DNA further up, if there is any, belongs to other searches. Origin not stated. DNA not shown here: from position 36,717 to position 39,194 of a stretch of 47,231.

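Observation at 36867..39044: Unusual single-polypeptide architecture: RRE-like N-terminus, SagB dehydrogenase and YcaO, with no E1-like partner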

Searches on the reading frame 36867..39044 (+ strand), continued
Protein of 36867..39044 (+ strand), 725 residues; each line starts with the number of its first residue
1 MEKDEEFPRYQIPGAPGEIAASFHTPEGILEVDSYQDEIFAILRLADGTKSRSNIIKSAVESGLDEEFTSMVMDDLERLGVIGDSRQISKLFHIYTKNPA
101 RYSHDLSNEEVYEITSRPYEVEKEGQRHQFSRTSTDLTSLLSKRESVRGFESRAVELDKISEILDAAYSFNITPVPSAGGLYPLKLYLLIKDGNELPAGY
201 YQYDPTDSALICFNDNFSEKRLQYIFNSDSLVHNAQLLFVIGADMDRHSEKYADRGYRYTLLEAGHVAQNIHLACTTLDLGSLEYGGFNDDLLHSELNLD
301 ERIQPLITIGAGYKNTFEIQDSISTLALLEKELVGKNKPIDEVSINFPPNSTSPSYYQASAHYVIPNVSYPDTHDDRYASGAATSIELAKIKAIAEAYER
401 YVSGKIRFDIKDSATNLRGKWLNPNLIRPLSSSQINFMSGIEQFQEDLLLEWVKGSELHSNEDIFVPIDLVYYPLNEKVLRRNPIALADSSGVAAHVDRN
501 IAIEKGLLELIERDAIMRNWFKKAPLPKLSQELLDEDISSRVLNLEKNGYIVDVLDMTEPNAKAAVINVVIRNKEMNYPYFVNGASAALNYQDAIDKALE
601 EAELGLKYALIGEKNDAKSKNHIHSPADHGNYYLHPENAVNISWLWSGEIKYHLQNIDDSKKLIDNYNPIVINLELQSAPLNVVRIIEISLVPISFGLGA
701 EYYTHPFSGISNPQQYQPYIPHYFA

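Call 32: search_solved_structures(query=A1, max_evalue=0.01, show_alignments=5)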
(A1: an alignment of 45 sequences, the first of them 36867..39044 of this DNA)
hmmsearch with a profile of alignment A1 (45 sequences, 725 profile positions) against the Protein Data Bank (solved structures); distinct sequences matched with E-value up to 0.01: 39.
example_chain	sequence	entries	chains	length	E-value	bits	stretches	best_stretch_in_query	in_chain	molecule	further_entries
3eo7_A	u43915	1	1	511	3.3e-44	154.3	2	134-315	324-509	Putative Nitroreductase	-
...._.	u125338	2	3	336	2e-27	98.8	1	53-314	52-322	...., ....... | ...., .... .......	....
7ly7_B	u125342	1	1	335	2e-27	98.8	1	53-314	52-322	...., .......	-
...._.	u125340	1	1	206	9.9e-25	89.9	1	133-315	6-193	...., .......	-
6gos_C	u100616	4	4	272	1.1e-20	76.5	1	148-320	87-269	Microcin B17-processing protein McbC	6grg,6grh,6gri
7u58_A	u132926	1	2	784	2.6e-18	68.7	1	355-603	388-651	MusD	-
6pe3_A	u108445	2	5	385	2.7e-18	68.6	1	443-615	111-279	Uncharacterized protein MJ1094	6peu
4v1t_A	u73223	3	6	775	8.2e-18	67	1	374-605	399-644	LYND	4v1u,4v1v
4bs9_A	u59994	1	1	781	1.5e-17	66.2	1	373-603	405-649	TRUD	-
8pz5_A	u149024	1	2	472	7.5e-17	63.9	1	122-318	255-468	SagB-type dehydrogenase domain protein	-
5lq4_B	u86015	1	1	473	7.6e-17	63.8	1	122-318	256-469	CyaGox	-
5lq4_A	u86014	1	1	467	1.6e-16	62.8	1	123-297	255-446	CyaGox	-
3hoi_A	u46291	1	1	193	1.2e-13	53.3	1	135-315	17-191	FMN-dependent nitroreductase BF3017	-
8cqs_A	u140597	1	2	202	5.4e-12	47.8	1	133-315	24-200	Nitroreductase-like protein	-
3hj9_A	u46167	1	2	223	2.3e-11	45.7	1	137-321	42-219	Oxidoreductase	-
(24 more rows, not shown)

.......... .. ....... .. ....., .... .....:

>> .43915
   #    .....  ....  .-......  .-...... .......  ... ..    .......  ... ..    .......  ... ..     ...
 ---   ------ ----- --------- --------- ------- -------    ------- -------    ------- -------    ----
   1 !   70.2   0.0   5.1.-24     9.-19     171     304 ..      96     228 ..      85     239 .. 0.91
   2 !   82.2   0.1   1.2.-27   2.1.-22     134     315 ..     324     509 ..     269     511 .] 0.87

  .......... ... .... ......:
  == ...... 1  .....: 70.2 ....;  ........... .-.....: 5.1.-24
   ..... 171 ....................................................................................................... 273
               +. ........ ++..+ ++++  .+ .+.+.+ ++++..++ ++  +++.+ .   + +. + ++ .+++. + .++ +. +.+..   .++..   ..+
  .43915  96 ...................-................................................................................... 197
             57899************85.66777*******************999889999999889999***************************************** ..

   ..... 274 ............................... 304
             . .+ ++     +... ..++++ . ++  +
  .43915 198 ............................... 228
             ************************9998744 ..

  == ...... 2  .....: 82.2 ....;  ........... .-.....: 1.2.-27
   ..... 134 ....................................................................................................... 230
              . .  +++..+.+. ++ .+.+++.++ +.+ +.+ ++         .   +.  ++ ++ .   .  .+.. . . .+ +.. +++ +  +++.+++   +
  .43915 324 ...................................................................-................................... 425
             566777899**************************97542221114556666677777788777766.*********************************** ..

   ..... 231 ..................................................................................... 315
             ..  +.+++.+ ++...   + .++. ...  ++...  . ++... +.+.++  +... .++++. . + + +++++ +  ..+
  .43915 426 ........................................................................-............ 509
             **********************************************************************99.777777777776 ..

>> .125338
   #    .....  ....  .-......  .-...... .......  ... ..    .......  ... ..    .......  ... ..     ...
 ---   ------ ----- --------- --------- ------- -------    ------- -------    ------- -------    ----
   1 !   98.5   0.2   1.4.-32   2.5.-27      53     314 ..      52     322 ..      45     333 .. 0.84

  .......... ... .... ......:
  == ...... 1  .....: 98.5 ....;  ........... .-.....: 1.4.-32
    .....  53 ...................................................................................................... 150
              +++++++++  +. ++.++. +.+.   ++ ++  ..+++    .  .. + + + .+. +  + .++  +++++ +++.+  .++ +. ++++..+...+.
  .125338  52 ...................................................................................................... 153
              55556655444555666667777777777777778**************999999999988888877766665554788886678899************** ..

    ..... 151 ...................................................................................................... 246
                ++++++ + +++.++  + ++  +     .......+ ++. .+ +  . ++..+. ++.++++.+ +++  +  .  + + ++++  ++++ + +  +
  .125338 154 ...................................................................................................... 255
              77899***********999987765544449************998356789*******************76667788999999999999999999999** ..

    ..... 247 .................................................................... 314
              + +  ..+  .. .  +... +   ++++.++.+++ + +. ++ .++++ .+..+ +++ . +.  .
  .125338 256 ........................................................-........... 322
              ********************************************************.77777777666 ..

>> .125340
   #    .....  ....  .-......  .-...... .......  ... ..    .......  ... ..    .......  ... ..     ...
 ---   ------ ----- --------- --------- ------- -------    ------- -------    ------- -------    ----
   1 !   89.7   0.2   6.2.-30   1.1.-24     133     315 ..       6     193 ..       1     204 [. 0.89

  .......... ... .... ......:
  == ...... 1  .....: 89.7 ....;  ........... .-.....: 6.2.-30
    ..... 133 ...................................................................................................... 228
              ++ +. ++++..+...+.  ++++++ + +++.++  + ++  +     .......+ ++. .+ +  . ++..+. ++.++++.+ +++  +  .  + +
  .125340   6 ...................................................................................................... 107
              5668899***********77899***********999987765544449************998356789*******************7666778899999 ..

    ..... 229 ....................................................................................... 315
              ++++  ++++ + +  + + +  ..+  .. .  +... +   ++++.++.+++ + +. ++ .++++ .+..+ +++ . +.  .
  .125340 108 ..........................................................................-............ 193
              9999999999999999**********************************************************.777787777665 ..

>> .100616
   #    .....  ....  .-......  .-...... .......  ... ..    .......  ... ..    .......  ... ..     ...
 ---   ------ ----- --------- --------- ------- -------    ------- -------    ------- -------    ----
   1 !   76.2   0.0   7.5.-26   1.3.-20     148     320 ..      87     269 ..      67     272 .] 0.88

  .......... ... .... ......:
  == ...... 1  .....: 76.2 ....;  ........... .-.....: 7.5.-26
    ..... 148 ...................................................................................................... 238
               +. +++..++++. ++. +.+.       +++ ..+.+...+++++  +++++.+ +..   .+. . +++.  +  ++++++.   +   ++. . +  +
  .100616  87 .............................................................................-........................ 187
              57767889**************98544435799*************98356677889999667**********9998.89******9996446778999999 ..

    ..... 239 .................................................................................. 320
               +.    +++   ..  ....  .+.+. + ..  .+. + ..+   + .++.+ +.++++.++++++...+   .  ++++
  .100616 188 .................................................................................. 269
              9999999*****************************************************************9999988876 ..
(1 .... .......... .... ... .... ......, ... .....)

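Call 46: search_protein_families(library=pfam, alignment_id=A4, max_evalue=0.001)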
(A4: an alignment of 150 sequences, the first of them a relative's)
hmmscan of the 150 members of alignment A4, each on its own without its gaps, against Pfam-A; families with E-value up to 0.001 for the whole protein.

A. member 1, L001:4729-5970:- (413 aa): 5 families
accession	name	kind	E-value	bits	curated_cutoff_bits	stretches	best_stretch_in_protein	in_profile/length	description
PF01041.23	DegT_DnrJ_EryC1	-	2.6e-62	211.5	19.8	1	49-386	27-345/360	DegT/DnrJ/EryC1/StrS aminotransferase family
PF00155.27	Aminotran_1_2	-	3.9e-10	39.9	19.7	1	34-175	30-194/361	Aminotransferase class I and II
PF00266.25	Aminotran_5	-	2.3e-09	37.2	21.5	1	67-297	67-297/371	Aminotransferase class-V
PF01053.26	Cys_Met_Meta_PP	-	3e-08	33.1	27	1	51-190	57-195/381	Cys/Met metabolism PLP-dependent enzyme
PF01212.27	Beta_elim_lyase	-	1.5e-05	24.9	27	1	42-167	28-169/288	Beta-eliminating lyase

B. families by the number of members that match (of 150 scanned): 225 families (the first 25 are shown)
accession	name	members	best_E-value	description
PF13304.12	AAA_21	4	4.6e-09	AAA domain, putative AbiEii toxin, Type IV TA system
PF24827.1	AstE_AspA_cat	3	2e-21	Succinylglutamate desuccinylase/Aspartoacylase catalytic domain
PF04055.27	Radical_SAM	3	2.3e-19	Radical SAM superfamily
PF00133.28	tRNA-synt_1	3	4e-06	tRNA synthetases class I (I, L, M and V)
PF01406.26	tRNA-synt_1e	2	2.8e-79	tRNA synthetases class I (C) catalytic domain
PF01041.23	DegT_DnrJ_EryC1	2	2.6e-62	DegT/DnrJ/EryC1/StrS aminotransferase family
PF03575.23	Peptidase_S51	2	4.9e-50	Peptidase family S51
PF03462.23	PCRF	2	3.5e-48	PCRF domain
PF01594.21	AI-2E_transport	2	5.2e-47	AI-2E family transporter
PF00155.27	Aminotran_1_2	2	8.2e-47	Aminotransferase class I and II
PF01545.26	Cation_efflux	2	1.1e-40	Cation efflux family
PF00005.33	ABC_tran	2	1.9e-38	ABC transporter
PF00472.26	RF-1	2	3.3e-36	RF-1 domain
PF01725.21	Ham1p_like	2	5.7e-33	Ham1 family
PF00300.27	His_Phos_1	2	1.2e-30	Histidine phosphatase superfamily (branch 1)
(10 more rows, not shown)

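Call 47: search_protein_families(library=ncbifam, alignment_id=A4, max_evalue=0.001)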
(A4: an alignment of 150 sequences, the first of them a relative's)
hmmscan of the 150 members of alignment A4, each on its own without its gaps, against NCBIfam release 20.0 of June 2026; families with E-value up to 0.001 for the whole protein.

A. member 1, L001:4729-5970:- (413 aa): 26 families (the best 25 are shown)
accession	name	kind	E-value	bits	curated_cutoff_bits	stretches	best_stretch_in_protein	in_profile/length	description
TIGR03588.1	PseC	equivalog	7.5e-43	146.9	423.5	1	49-386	33-362/380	UDP-4-amino-4,6-dideoxy-N-acetyl-beta-L-altrosamine transaminase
TIGR04181.1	NHT_00031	hypoth_equivalog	2.3e-41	141.9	420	1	49-329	33-320/359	LegC family aminotransferase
NF011936.0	PRK15407.1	equivalog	4.5e-38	131.1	423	1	31-210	49-238/440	lipopolysaccharide biosynthesis protein RfbH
NF008687.0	PRK11706.1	equivalog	6.6e-37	127.1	375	1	31-292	16-277/375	dTDP-4-amino-4,6-dideoxygalactose transaminase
TIGR04427.1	PLP_DesI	equivalog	3.9e-36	125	650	1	43-330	48-325/390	dTDP-4-dehydro-6-deoxyglucose aminotransferase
NF008658.2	PRK11658.1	equivalog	8.4e-34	116.8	631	1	50-328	37-317/379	UDP-4-amino-4-deoxy-L-arabinose aminotransferase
TIGR02379.1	ECA_wecE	subfamily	6.8e-28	97.5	434.85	1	61-285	46-271/376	dTDP-4-amino-4,6-dideoxy-D-glucose transaminase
NF041364.1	GntC_guanitoxin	equivalog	3.5e-08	32.7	415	1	61-141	59-142/356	guanitoxin biosynthesis PLP-dependent (S)-gamma-hydroxy-L-arginine cyclodehydratase GntC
TIGR01977.1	am_tr_V_EF2568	hypoth_equivalog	7.2e-08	31.8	377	1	69-174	70-181/376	cysteine desulfurase family protein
NF040779.1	Sec_lyase_SclA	exception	2.4e-06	26.7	525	1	82-227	81-232/378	selenocysteine lyase SclA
NF004621.0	PRK05957.1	equivalog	6.7e-06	25.1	498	1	80-166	107-199/389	pyridoxal phosphate-dependent aminotransferase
NF005817.0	PRK07683.1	equivalog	1.3e-05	24.1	575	1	65-141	92-169/387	aminotransferase A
NF005744.0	PRK07568.1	subfamily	2.4e-05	23.3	389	1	33-166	53-201/398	pyridoxal phosphate-dependent aminotransferase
NF000586.1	PRK00011.1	subfamily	7.8e-05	21.6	335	1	69-212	86-236/404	serine hydroxymethyltransferase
NF004650.0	PRK05994.1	equivalog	8.4e-05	21.5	667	1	66-206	83-223/427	O-acetylhomoserine aminocarboxypropyltransferase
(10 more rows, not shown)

B. families by the number of members that match (of 150 scanned): 1015 families (the first 25 are shown)
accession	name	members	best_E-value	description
NF002601.0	PRK02259.1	3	2.2e-21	aspartoacylase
NF003706.0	PRK05324.1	3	1.9e-14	succinylglutamate desuccinylase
TIGR03242.1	arg_catab_astE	3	1e-09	succinylglutamate desuccinylase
TIGR00020.2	prfB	2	2.2e-130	peptide chain release factor 2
NF011108.0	PRK14536.1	2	3.2e-122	cysteine--tRNA ligase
TIGR00435.1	cysS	2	1.2e-111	cysteine--tRNA ligase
NF011107.0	PRK14534.1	2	2.4e-94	cysteine--tRNA ligase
TIGR02673.1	FtsE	2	1.1e-83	cell division ATP-binding protein FtsE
TIGR03942.1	sulfatase_rSAM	2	9.2e-79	anaerobic sulfatase maturase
TIGR00019.1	prfA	2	3.1e-76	peptide chain release factor 1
NF001859.2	PRK00591.1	2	1.7e-73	peptide chain release factor 1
NF041275.1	MurL_Xanthmoales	2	2.3e-61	UDP-N-acetyl-alpha-D-muramoyl-L-alanyl-L-glutamate epimerase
NF041298.1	rSAM_mat_DynA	2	4e-61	dynobactin maturation radical SAM/SPASM protein DynA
TIGR02211.1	LolD_lipo_ex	2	1.6e-59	lipoprotein-releasing ABC transporter ATP-binding protein LolD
TIGR03447.1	mycothiol_MshC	2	3.7e-58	cysteine--1-D-myo-inosityl 2-amino-2-deoxy-alpha-D-glucopyranoside ligase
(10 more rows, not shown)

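Call 56: find_encoding_contigs(protein=P0108, flank=8000, max_places=2)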
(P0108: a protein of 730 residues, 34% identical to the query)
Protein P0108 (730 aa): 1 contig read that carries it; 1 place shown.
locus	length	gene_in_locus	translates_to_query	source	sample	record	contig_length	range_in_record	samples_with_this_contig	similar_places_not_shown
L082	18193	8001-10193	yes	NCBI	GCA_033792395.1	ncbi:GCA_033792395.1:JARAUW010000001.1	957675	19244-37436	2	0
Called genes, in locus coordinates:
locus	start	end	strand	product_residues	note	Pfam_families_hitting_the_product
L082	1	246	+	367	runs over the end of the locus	-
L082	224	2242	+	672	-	PF22745:Nlig-Ia, PF01653:DNA_ligase_aden, PF03120:OB_DNA_ligase, PF14520:HHH_5 (faint), PF12826:HHH_2, PF00533:BRCT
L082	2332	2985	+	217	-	PF16927:HisKA_7TM (weak)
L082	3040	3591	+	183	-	PF01725:Ham1p_like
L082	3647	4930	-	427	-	PF03952:Enolase_N, PF00113:Enolase_C, PF13378:MR_MLE_C, PF07476:MAAL_C (weak)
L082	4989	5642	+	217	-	PF00300:His_Phos_1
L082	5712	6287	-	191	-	-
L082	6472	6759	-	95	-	PF14089:KbaA (weak)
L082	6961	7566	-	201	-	-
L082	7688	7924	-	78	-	-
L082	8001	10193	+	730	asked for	PF00881:Nitroreductase, PF02624:YcaO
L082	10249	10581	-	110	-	PF00076:RRM_1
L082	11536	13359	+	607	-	PF00009:GTP_EFTU, PF01926:MMR_HSR1 (weak), PF03144:GTP_EFTU_D2, PF22042:EF-G_D2, PF00679:EFG_C, PF21018:BipA_C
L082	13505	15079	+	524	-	PF01204:Trehalase, PF22422:MGH1-like_GH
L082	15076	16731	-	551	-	PF06202:GDE_C (faint), PF22422:MGH1-like_GH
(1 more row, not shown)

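Call 57: find_encoding_contigs(protein=P0109, flank=8000, max_places=2)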
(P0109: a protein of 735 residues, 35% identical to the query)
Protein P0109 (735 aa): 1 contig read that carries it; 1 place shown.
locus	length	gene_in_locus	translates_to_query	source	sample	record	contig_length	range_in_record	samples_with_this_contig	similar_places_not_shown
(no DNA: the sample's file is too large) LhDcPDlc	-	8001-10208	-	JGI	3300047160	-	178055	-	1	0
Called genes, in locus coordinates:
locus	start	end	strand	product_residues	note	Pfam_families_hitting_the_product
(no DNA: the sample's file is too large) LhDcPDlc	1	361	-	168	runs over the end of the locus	PF14808:TMEM164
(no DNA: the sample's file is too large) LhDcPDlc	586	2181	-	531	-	PF20656:MS_N, PF01274:MS_TIM-barrel, PF20659:MS_C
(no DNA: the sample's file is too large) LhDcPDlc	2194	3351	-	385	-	PF06772:LtrA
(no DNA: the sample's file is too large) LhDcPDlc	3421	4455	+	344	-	PF00296:Bac_luciferase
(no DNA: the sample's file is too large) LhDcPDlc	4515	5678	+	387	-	PF00201:UDPGT, PF06722:EryCIII-like_C, PF04101:Glyco_tran_28_C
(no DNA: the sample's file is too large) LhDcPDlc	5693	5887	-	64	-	-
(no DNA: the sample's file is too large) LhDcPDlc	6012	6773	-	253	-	PF02796:HTH_7 (faint), PF08281:Sigma70_r4_2 (faint), PF13384:HTH_23 (faint), PF13518:HTH_28 (faint), PF13551:HTH_29 (faint), PF13936:HTH_38 (faint)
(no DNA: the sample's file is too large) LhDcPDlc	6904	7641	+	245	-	PF00903:Glyoxalase (weak), PF18029:Glyoxalase_6 (faint)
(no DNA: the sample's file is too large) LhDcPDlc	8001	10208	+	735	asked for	PF00881:Nitroreductase, PF02624:YcaO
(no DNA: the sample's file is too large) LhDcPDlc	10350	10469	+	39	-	-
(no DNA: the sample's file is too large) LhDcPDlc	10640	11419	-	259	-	PF00106:adh_short, PF13561:adh_short_C2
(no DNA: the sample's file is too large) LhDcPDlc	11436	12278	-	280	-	PF00561:Abhydrolase_1 (faint), PF12697:Abhydrolase_6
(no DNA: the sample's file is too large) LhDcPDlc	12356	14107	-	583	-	PF01807:Zn_ribbon_DnaG, PF08275:DNAG_N, PF01751:Toprim, PF13155:Toprim_2, PF13362:Toprim_3 (weak), PF13662:Toprim_4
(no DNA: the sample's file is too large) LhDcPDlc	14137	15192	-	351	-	PF01966:HD, PF13286:HD_assoc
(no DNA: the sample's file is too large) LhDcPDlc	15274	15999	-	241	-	PF11967:RecO_N, PF02565:RecO_C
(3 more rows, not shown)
